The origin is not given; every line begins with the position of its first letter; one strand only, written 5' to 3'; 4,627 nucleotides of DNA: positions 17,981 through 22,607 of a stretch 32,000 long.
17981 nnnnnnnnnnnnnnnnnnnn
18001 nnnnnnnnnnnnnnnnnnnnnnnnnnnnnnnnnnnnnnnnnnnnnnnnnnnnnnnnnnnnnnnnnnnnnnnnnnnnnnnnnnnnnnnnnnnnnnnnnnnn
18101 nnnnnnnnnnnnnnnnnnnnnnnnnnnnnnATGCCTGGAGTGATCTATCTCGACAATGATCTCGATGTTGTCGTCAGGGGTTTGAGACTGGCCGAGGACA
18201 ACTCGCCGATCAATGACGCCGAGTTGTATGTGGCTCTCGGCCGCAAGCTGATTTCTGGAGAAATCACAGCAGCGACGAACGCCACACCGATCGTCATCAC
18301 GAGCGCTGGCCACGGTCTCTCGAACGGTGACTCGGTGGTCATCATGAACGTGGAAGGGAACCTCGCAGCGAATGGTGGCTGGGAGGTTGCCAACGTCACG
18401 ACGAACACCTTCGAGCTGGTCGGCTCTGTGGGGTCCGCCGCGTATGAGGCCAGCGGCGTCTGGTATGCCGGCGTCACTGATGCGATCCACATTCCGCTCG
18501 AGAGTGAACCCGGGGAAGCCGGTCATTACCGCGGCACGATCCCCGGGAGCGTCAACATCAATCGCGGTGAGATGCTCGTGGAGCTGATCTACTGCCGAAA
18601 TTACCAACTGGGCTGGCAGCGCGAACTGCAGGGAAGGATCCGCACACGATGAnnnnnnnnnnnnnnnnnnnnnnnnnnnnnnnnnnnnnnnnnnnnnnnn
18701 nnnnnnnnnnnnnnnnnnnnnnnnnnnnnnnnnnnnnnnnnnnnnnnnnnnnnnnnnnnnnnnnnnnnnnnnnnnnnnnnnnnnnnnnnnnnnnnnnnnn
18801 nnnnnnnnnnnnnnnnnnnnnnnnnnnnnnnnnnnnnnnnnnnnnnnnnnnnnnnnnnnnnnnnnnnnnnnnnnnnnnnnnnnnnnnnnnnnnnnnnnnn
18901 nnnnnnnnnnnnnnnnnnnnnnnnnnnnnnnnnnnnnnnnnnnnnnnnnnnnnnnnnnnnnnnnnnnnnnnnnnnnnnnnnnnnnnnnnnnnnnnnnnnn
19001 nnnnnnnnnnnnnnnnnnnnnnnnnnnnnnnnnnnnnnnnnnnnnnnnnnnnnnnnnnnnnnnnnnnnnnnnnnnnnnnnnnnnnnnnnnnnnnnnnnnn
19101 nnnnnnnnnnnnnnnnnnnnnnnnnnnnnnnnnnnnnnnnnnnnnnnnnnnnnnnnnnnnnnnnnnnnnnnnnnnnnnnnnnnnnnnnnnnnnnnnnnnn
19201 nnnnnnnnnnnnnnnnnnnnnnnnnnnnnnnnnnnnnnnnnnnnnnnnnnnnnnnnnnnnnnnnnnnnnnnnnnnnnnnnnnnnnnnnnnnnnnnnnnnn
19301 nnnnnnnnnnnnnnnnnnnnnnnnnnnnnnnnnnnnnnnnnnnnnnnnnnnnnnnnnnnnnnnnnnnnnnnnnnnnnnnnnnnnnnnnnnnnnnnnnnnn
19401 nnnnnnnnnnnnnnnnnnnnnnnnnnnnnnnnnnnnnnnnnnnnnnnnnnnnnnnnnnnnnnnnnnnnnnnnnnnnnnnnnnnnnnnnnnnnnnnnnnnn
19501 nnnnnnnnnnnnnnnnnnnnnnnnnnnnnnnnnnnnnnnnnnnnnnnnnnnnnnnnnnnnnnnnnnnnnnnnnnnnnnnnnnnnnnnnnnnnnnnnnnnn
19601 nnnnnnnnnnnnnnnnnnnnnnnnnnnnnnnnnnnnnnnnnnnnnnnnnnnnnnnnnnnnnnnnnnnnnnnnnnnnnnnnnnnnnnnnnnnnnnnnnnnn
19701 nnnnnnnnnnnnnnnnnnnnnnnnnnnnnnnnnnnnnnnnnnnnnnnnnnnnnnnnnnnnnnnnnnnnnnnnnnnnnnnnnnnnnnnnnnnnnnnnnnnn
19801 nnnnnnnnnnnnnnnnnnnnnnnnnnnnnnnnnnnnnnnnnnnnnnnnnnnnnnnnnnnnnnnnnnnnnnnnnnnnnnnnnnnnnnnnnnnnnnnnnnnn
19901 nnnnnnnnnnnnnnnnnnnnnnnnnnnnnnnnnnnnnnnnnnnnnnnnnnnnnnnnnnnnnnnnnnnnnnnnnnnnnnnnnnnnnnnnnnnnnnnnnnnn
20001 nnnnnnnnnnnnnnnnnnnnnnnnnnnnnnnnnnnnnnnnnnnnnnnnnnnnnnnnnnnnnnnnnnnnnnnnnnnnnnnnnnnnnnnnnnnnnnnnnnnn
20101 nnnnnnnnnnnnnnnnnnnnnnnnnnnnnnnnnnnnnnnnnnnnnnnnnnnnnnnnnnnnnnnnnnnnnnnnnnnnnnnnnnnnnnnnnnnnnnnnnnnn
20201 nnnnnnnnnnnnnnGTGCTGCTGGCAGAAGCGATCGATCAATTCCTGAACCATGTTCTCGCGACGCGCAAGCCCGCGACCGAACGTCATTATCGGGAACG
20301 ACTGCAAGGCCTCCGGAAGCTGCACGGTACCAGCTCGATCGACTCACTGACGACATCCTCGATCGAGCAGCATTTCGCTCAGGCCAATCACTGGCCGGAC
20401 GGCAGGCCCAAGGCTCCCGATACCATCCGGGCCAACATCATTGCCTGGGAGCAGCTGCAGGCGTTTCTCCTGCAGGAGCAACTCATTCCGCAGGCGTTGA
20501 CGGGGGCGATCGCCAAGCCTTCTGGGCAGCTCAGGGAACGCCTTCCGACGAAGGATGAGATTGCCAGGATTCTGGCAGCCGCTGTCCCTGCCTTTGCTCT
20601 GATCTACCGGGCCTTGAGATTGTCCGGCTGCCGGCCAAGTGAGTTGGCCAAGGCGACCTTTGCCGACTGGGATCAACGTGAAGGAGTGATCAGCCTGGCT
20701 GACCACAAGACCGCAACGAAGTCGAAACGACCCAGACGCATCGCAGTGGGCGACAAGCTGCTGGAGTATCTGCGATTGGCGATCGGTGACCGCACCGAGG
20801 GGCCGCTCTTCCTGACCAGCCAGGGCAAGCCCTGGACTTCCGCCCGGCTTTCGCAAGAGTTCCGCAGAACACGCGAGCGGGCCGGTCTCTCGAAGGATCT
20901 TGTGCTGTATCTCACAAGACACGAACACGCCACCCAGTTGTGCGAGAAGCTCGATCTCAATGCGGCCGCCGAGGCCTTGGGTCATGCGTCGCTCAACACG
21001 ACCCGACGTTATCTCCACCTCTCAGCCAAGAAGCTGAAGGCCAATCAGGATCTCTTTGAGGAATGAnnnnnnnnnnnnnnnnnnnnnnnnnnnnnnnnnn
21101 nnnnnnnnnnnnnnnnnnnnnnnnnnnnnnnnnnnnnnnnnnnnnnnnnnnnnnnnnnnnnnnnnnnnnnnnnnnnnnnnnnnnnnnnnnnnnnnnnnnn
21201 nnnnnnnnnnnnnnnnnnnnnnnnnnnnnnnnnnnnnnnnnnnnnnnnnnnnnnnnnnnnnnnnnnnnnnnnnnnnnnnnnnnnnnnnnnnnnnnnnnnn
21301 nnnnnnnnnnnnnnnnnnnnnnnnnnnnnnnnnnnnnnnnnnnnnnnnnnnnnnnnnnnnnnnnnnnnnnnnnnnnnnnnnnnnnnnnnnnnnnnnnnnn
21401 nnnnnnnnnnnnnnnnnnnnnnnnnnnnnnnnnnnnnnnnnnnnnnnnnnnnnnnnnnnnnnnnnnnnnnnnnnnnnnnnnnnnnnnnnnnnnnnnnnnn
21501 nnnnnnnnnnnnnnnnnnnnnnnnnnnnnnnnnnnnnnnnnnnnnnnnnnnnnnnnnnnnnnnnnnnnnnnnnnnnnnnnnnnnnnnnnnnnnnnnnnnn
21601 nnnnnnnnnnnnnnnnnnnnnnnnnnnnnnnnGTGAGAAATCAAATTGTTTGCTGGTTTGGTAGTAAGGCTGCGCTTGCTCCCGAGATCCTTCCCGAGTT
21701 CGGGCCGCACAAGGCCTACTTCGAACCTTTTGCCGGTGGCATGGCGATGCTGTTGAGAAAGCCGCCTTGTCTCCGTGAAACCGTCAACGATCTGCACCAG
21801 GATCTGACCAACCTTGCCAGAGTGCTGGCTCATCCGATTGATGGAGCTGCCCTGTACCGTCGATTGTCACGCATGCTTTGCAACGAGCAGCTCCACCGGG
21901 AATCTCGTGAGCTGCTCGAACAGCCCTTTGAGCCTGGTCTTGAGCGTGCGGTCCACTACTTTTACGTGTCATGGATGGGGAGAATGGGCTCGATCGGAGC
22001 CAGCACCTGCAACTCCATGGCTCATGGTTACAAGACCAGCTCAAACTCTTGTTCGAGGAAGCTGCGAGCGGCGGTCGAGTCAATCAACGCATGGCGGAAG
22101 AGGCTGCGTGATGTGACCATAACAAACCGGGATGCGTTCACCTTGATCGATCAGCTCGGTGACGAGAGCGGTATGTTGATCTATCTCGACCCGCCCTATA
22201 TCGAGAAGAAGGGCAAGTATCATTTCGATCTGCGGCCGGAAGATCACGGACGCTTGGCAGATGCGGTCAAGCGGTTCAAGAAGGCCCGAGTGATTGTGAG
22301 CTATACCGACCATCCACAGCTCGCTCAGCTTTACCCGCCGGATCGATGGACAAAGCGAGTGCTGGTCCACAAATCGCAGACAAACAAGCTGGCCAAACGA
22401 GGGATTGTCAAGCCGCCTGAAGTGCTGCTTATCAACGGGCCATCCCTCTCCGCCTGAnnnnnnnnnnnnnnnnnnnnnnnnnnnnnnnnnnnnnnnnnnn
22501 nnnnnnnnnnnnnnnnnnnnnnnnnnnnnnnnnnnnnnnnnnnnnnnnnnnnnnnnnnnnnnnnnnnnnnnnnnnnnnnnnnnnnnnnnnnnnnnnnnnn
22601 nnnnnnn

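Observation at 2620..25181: Six dispersed exact copies of an 18-bp palindrome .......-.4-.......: candidate genome-wide operator (stoperator / KorB-operator-like) network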

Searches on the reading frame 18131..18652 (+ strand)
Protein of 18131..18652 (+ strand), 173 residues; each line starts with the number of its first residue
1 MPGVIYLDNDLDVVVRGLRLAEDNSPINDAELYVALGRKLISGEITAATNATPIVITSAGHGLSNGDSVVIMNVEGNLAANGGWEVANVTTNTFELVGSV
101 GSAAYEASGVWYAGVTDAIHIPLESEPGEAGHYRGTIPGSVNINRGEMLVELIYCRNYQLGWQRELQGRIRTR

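Call 17: find_encoding_contigs(protein=window:18131-18652:+, flank=10000, max_places=10)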
Protein window:18131-18652:+ (173 aa): 10 contigs read that carry it; 6 places shown.
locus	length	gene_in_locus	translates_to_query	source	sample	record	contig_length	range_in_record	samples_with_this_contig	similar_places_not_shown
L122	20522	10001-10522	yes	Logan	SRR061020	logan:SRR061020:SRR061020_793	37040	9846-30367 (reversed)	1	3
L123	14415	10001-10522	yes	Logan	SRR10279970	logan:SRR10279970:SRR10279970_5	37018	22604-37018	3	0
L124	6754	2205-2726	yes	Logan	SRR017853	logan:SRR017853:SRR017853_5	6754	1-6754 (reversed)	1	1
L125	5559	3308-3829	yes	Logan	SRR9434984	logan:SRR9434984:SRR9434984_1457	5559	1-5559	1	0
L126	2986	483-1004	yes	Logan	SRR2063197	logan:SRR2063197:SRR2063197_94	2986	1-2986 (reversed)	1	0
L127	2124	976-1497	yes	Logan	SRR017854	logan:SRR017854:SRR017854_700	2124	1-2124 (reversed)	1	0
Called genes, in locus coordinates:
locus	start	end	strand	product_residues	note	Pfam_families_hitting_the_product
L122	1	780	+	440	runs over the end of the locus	PF05065:Phage_capsid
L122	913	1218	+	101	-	-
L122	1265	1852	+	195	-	PF24163:HCP (weak), PF05135:Phage_connect_1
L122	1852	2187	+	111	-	PF05521:Phage_HCP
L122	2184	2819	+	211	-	-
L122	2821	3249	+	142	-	-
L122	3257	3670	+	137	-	PF16460:Phage_TTP_11 (weak)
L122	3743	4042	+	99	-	-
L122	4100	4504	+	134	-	-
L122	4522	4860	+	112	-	PF06223:Phage_tail_T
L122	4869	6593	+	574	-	PF20155:TMP_3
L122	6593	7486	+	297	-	-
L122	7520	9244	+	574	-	PF26209:Phage_phiTE_241_C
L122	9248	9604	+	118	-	-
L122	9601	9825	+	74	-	-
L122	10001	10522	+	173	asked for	-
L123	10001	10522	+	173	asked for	-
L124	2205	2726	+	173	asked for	-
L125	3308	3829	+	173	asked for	-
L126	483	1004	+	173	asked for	-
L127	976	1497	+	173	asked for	-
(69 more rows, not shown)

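Call 96: search_protein_families(library=phrogs, proteins=[P0006, window:18131-18652:+], max_evalue=0.001)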
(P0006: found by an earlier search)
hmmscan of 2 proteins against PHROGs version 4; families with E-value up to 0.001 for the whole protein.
P0006 (664 aa): 12 families
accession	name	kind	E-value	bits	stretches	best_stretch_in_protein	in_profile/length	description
phrog_4715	-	DNA, RNA and nucleotide metabolism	8e-245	815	1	2-664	2-630/630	ParB-like partition protein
phrog_3264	-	DNA, RNA and nucleotide metabolism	1.3e-19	72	1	145-471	45-279/337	ParB-like partition protein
phrog_6218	-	DNA, RNA and nucleotide metabolism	4.8e-17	63.3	1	151-306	7-152/506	ParB-like partition protein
phrog_1033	-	DNA, RNA and nucleotide metabolism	1.3e-14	55.8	1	135-350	17-229/334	ParB-like partition protein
phrog_723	-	DNA, RNA and nucleotide metabolism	6e-12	46.8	1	150-251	14-108/223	ParB-like partition protein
phrog_8071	-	DNA, RNA and nucleotide metabolism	1e-09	39.1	1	150-268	8-113/389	ParB-like partition protein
phrog_620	-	DNA, RNA and nucleotide metabolism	7.4e-09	37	1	150-247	10-96/217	ParB-like partition protein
phrog_498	-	other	8e-09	35.5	1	126-270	12-145/633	DNA methyltransferase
phrog_18726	-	unknown function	8.4e-06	25.7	0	225-313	107-191/572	-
phrog_2339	-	DNA, RNA and nucleotide metabolism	0.00015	22.8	1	256-294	22-60/98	HTH DNA binding protein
phrog_1373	-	transcription regulation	0.00034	21.6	1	244-292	47-96/166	transcriptional regulator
phrog_21315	-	unknown function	0.00039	20.5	1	175-348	34-204/415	-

window:18131-18652:+ (173 aa): 1 family
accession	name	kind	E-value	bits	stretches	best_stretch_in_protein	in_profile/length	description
phrog_584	-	tail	1.7e-09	38.7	1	28-98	7-76/218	major tail protein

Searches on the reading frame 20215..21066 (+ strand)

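Call 96: search_protein_families(library=phrogs, proteins=[P0006], max_evalue=0.001)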
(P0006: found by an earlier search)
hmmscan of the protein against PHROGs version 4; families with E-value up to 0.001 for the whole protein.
P0006 (664 aa): 12 families
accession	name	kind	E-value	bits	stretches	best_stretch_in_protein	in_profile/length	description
phrog_4715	-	DNA, RNA and nucleotide metabolism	8e-245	815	1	2-664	2-630/630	ParB-like partition protein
phrog_3264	-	DNA, RNA and nucleotide metabolism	1.3e-19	72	1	145-471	45-279/337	ParB-like partition protein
phrog_6218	-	DNA, RNA and nucleotide metabolism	4.8e-17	63.3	1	151-306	7-152/506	ParB-like partition protein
phrog_1033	-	DNA, RNA and nucleotide metabolism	1.3e-14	55.8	1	135-350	17-229/334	ParB-like partition protein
phrog_723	-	DNA, RNA and nucleotide metabolism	6e-12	46.8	1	150-251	14-108/223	ParB-like partition protein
phrog_8071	-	DNA, RNA and nucleotide metabolism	1e-09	39.1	1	150-268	8-113/389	ParB-like partition protein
phrog_620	-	DNA, RNA and nucleotide metabolism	7.4e-09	37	1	150-247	10-96/217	ParB-like partition protein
phrog_498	-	other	8e-09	35.5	1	126-270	12-145/633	DNA methyltransferase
phrog_18726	-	unknown function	8.4e-06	25.7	0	225-313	107-191/572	-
phrog_2339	-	DNA, RNA and nucleotide metabolism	0.00015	22.8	1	256-294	22-60/98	HTH DNA binding protein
phrog_1373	-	transcription regulation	0.00034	21.6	1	244-292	47-96/166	transcriptional regulator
phrog_21315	-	unknown function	0.00039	20.5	1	175-348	34-204/415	-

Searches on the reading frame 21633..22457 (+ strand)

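Call 9: search_protein_families(library=pfam, proteins=[window:21633-22457:+], max_evalue=0.01)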
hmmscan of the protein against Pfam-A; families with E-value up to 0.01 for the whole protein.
window:21633-22457:+ (274 aa): 1 family
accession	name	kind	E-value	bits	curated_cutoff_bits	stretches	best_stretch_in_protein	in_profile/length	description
PF02086.21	MethyltransfD12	-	3.6e-18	66.7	22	1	8-234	1-239/253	D12 class N6 adenine-specific DNA methyltransferase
